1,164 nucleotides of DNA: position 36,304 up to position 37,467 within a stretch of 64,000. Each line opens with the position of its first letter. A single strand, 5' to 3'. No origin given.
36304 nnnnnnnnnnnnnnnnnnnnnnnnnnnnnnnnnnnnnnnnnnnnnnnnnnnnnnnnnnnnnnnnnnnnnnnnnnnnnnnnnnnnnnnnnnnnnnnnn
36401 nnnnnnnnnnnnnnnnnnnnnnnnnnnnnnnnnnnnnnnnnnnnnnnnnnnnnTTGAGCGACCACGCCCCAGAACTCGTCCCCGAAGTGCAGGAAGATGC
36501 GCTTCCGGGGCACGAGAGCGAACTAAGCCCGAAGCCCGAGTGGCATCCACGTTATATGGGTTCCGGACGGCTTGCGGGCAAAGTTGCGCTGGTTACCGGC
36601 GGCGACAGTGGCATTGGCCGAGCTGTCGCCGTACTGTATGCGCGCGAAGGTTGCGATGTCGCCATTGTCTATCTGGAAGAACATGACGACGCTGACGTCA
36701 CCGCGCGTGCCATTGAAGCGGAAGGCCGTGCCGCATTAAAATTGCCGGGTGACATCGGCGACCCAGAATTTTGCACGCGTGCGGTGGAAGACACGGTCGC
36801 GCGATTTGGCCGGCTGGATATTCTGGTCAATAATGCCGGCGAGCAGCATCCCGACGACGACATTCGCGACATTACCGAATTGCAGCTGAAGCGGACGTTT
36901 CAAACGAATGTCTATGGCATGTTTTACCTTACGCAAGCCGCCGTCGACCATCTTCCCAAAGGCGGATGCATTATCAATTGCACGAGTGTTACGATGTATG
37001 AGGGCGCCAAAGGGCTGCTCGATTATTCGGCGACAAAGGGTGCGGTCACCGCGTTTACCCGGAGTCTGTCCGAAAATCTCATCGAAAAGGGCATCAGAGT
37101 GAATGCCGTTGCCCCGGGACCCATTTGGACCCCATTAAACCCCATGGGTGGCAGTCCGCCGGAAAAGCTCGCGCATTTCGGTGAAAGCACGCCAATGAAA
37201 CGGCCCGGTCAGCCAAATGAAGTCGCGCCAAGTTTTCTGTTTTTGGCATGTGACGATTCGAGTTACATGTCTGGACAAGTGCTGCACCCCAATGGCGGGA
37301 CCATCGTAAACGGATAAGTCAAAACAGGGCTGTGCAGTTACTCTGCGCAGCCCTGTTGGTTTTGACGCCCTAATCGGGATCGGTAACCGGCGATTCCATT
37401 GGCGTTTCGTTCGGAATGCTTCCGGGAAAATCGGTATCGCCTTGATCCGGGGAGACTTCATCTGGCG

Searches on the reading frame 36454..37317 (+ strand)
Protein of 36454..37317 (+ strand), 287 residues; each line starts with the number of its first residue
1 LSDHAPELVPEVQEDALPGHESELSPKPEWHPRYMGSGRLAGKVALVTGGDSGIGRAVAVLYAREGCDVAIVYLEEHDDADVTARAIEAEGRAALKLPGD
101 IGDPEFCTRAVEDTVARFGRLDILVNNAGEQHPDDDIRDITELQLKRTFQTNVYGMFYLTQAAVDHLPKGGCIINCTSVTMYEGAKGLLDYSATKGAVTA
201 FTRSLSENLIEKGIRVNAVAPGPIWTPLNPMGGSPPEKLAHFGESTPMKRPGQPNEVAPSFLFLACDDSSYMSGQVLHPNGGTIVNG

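Call 32: find_encoding_contigs(protein=window:36454-37317:+, flank=10000, max_places=1)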
Protein window:36454-37317:+ (287 aa): 2 contigs read that carry it; 1 place shown.
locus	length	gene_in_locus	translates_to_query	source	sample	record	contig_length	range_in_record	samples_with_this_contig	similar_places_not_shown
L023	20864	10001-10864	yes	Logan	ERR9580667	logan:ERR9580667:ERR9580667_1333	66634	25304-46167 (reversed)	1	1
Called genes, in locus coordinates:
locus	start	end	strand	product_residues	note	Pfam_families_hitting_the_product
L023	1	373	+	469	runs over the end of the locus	PF13742:tRNA_anti_2, PF01336:tRNA_anti-codon, PF02601:Exonuc_VII_L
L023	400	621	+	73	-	PF09866:DUF2093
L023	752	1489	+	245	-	PF01551:Peptidase_M23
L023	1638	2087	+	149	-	PF00072:Response_reg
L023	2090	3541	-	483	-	PF08447:PAS_3, PF00989:PAS (weak), PF08448:PAS_4, PF13426:PAS_9, PF08447:PAS_3, PF07536:HWE_HK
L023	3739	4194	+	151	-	PF09537:DUF2383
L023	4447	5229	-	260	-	PF22029:PhyR_sigma2, PF08281:Sigma70_r4_2, PF22233:PhyR_sigma-like, PF00072:Response_reg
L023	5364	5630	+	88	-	PF18557:NepR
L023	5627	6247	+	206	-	PF04542:Sigma70_r2, PF22029:PhyR_sigma2, PF08281:Sigma70_r4_2, PF04545:Sigma70_r4 (weak)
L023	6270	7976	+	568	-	PF02743:dCache_1, PF07536:HWE_HK (weak), PF07568:HisKA_2, PF13581:HATPase_c_2, PF02518:HATPase_c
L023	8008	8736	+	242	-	PF00027:cNMP_binding, PF13545:HTH_Crp_2, PF12802:MarR_2 (weak)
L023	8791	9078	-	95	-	-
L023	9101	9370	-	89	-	PF04226:Transgly_assoc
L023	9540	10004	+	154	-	-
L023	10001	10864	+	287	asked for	PF00106:adh_short, PF08659:KR, PF13561:adh_short_C2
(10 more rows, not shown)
